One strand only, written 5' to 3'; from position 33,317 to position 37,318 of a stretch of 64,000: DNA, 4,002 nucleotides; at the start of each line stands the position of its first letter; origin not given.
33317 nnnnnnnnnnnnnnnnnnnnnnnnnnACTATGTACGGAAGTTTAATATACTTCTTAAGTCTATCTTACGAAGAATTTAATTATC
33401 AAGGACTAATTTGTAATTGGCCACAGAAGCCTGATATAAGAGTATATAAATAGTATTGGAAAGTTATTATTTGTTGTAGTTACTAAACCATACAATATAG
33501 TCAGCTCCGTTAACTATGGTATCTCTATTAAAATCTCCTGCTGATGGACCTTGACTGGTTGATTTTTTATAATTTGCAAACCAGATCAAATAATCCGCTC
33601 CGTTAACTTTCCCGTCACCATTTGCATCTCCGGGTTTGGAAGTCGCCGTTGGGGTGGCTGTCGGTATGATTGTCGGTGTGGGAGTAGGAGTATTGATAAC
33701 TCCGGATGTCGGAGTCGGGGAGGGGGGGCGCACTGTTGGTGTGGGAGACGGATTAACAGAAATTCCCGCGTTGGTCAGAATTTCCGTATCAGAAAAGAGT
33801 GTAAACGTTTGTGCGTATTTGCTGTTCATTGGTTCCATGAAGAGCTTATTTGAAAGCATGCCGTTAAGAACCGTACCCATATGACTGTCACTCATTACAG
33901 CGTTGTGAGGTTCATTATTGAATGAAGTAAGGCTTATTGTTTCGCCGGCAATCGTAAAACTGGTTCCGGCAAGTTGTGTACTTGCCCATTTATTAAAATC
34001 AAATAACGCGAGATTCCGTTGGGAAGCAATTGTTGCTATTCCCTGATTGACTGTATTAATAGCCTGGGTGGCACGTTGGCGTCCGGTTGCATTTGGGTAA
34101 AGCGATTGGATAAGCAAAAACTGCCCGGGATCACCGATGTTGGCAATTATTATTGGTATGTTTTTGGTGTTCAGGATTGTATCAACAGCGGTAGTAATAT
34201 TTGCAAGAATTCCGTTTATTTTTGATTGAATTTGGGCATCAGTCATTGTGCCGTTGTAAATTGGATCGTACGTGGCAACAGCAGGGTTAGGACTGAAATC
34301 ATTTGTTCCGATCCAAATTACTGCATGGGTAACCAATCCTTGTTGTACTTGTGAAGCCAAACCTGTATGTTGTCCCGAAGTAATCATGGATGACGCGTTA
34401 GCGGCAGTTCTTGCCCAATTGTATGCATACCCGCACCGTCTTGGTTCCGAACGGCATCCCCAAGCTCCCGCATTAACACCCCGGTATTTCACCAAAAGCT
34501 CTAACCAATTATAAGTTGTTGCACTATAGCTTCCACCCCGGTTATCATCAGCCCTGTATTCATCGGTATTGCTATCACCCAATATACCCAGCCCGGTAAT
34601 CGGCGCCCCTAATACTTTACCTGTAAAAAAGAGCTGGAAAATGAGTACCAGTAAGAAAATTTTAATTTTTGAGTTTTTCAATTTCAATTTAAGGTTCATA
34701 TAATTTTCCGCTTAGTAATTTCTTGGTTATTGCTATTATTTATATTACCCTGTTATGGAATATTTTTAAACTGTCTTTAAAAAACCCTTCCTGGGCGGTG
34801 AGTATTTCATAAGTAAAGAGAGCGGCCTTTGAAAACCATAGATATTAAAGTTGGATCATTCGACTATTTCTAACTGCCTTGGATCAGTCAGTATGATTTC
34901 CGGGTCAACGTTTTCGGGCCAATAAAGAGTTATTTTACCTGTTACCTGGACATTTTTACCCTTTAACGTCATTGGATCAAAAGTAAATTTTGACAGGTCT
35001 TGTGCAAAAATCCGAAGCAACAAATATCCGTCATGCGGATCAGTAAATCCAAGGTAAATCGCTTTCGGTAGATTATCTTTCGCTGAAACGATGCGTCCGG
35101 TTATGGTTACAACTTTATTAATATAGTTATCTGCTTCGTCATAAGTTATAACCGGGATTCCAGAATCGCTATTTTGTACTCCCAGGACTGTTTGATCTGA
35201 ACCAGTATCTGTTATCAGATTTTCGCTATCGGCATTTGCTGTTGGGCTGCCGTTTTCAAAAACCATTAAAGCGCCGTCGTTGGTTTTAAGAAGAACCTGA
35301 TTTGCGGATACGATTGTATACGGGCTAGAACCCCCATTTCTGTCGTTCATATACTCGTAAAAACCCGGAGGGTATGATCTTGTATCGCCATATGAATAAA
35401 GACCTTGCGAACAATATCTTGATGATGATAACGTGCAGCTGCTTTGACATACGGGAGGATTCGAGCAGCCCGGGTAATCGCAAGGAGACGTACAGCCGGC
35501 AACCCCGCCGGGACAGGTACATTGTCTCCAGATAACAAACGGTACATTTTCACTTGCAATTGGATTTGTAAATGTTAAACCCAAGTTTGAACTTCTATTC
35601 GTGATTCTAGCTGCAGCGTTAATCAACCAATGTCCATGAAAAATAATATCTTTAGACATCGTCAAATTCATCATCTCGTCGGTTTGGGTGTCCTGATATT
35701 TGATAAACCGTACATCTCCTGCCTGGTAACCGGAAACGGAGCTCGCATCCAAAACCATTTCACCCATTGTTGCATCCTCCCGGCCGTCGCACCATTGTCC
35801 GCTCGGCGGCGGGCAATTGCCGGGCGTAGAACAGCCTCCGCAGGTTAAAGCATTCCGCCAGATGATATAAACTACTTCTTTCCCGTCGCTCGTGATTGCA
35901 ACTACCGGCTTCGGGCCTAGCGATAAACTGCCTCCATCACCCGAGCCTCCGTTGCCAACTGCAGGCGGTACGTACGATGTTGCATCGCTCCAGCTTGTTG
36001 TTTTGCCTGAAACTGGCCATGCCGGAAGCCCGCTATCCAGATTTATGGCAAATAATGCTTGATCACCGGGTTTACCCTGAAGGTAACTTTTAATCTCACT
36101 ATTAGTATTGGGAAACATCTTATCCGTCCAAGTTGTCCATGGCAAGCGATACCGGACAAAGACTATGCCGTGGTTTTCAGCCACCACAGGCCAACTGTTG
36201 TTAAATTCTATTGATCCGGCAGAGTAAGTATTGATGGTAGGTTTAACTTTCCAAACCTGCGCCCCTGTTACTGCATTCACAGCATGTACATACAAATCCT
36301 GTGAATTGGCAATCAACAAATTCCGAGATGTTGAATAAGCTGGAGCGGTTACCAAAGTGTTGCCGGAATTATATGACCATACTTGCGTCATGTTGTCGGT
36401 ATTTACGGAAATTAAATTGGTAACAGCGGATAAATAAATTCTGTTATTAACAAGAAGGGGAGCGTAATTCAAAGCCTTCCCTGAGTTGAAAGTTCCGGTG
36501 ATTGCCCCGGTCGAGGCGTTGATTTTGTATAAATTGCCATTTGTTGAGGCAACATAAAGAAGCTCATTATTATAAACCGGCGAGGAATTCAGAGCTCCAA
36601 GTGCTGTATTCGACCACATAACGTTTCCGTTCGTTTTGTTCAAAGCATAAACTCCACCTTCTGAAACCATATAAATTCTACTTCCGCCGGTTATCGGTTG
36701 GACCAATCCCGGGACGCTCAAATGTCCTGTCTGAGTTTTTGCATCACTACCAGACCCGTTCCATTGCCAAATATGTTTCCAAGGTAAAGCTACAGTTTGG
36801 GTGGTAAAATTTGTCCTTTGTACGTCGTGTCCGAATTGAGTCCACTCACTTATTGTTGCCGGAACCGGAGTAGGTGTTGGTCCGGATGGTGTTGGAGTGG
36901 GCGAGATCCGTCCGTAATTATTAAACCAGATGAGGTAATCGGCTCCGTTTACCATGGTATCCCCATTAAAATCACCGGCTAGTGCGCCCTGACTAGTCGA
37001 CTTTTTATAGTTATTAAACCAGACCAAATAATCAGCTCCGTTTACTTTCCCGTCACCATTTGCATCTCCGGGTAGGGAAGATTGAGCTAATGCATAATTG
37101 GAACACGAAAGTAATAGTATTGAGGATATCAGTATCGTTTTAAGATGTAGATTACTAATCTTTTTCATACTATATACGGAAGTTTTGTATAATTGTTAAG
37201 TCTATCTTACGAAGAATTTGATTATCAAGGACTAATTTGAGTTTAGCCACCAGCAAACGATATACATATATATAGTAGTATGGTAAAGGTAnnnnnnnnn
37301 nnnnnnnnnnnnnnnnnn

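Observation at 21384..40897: About 19.5-kb cluster of ten consecutive secreted proteins built on cohesin-like and dockerin-like modules: a candidate cellulosome-like surface complex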

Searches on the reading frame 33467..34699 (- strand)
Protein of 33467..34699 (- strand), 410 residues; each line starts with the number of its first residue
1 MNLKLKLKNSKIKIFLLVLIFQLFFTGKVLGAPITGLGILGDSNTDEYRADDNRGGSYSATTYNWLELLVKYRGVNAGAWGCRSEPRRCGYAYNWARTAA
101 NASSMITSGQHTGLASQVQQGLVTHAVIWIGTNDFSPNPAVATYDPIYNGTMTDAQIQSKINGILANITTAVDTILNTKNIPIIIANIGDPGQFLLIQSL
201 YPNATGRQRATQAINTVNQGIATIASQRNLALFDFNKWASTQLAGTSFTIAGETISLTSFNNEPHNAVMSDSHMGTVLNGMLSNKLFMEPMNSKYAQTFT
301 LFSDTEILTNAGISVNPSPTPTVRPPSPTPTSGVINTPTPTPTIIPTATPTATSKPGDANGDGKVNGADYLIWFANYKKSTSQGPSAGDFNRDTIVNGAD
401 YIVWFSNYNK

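Call 3: search_protein_families(library=pfam, proteins=[window:33467-34699:-], max_evalue=0.1)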
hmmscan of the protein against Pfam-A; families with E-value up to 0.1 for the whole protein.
window:33467-34699:- (410 aa): 3 families
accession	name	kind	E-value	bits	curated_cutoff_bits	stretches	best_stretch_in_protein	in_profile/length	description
PF13472.12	Lipase_GDSL_2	-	2e-09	38.6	32.9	1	39-240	1-154/178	GDSL-like Lipase/Acylhydrolase family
PF00657.28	Lipase_GDSL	-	2.1e-08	35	23.6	1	39-242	3-178/208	GDSL-like Lipase/Acylhydrolase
PF00404.24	Dockerin_1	-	9.8e-05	22.9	22.9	1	356-401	1-49/57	Dockerin type I domain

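Call 8: search_protein_families(library=ncbifam, proteins=[window:33467-34699:-], max_evalue=0.1)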
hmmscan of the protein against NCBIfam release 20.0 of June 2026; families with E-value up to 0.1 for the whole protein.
window:33467-34699:- (410 aa): 0 families

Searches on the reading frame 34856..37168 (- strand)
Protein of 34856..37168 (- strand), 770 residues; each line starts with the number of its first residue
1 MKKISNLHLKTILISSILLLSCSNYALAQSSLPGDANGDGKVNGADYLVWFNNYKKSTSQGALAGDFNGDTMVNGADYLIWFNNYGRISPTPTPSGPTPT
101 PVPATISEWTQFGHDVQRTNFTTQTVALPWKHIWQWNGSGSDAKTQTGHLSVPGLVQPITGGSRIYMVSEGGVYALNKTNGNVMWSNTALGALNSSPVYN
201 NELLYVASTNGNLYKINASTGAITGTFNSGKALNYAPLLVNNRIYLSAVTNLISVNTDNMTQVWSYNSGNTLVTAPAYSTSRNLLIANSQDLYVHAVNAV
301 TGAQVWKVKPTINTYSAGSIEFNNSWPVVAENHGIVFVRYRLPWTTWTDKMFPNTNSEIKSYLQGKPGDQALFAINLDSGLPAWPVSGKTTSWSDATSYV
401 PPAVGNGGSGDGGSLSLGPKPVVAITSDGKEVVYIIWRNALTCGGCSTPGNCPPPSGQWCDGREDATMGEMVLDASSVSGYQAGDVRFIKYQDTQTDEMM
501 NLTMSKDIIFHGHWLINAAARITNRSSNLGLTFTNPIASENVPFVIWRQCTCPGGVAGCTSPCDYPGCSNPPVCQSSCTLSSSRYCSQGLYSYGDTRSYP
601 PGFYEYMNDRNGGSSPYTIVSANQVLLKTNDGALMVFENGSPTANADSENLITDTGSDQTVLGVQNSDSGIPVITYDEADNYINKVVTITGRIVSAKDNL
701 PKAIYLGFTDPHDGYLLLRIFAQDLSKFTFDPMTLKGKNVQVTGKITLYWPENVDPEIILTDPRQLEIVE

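Call 3: search_protein_families(library=pfam, proteins=[window:34856-37168:-], max_evalue=0.1)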
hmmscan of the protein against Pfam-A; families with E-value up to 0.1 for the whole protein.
window:34856-37168:- (770 aa): 8 families
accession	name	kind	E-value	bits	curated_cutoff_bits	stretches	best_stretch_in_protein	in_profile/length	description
PF13570.13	Beta-prop_ACSF4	-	1.1e-17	64.9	133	1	164-338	105-286/329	Beta-alanine-activating enzyme, beta-propeller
PF13360.13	PQQ_2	-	1.6e-16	61.1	27.6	1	170-338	2-174/233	Outer membrane protein assembly factor BamB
PF00404.24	Dockerin_1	-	2.5e-06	28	22.9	1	33-80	1-51/57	Dockerin type I domain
PF01011.28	PQQ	-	6.3e-06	25.6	26.7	1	254-314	21-89/595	Glucose/ethanol/alcohol dehydrogenase, beta-propeller domain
PF01336.31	tRNA_anti-codon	-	0.0057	17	27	1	687-761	1-70/75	OB-fold nucleic acid binding domain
PF13742.12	tRNA_anti_2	-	0.02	15.6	27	1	681-751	16-83/95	OB-fold nucleic acid binding domain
PF21544.3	PorZ_N_b_propeller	-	0.051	14.3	27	0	198-260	85-147/154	TSS9, PorZ, N-terminal beta-propeller domain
PF14485.11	DUF4431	-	0.091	13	24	0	735-746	17-28/48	Domain of unknown function (DUF4431)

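Call 8: search_protein_families(library=ncbifam, proteins=[window:34856-37168:-], max_evalue=0.1)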
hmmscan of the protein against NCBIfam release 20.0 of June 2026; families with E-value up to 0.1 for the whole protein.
window:34856-37168:- (770 aa): 6 families
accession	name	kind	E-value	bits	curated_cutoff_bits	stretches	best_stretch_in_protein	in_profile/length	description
TIGR03300.1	assembly_YfgL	equivalog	3.8e-17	62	285.2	2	194-310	58-173/377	outer membrane protein assembly factor BamB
NF008351.0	PRK11138.1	equivalog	4.4e-12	45.2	423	2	160-228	118-187/394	outer membrane protein assembly factor BamB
NF053615.1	SerThrKinAfsKStmc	equivalog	2e-06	26.7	1300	1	157-304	659-806/809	protein serine/threonine kinase AfsK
TIGR03075.1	PQQ_enz_alc_DH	subfamily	4.5e-06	25.6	480.05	1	200-309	400-502/530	PQQ-dependent dehydrogenase, methanol/ethanol family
NF041540.1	dockerin_GC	domain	0.022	15.1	29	1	34-85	10-63/67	GC-type dockerin domain-anchored protein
NF041516.1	PA2928_fam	subfamily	0.034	13.5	70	0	165-222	105-370/376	PA2928 family protein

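Call 62: search_solved_structures(query=window:34856-37168:-, max_evalue=1)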
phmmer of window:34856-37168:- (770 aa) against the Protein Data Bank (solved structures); distinct sequences matched with E-value up to 1: 37.
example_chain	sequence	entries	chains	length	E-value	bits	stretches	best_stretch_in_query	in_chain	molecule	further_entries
6tje_A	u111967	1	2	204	2.4e-18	68.7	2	165-298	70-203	Cake5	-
6l8a_A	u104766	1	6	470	3.6e-12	48.3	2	163-229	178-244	Tetrathionate hydrolase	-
7cqy_A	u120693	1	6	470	4.8e-12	47.9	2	163-229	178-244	Tetrathionate hydrolase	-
8orr_AAA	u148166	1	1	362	7.1e-12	47.3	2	131-229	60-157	Outer membrane protein assembly factor BamB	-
5ljo_B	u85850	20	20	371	8.2e-12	47.1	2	160-229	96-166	Outer membrane protein assembly factor BamB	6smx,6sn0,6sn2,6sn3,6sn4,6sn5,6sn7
3q54_A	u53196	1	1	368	8.6e-12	47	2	160-229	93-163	Outer membrane assembly lipoprotein YfgL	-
8spr_B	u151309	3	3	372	9.6e-12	46.9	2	160-229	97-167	Outer membrane protein assembly factor BamB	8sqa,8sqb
28jl_B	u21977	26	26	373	9.9e-12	46.8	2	160-229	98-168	Outer membrane protein assembly factor BamB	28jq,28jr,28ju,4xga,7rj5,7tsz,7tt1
5ayw_B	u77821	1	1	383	1e-11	46.8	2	160-228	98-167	Outer membrane protein assembly factor BamB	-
7nri_B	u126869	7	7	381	1.1e-11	46.7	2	160-228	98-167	Outer membrane protein assembly factor BamB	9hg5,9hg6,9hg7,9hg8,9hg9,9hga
2yh3_A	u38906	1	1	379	1.1e-11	46.6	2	160-228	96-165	LIPOPROTEIN YFGL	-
8adg_B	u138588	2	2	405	1.2e-11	46.6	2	160-228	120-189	Outer membrane protein assembly factor BamB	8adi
5d0o_B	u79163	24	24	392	1.3e-11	46.5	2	160-229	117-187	Outer membrane protein assembly factor BamB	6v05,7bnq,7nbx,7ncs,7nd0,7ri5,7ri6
3prw_A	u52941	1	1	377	1.3e-11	46.5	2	160-229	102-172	Lipoprotein yfgL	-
3q7m_A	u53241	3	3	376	1.4e-11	46.4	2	160-229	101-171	Lipoprotein yfgL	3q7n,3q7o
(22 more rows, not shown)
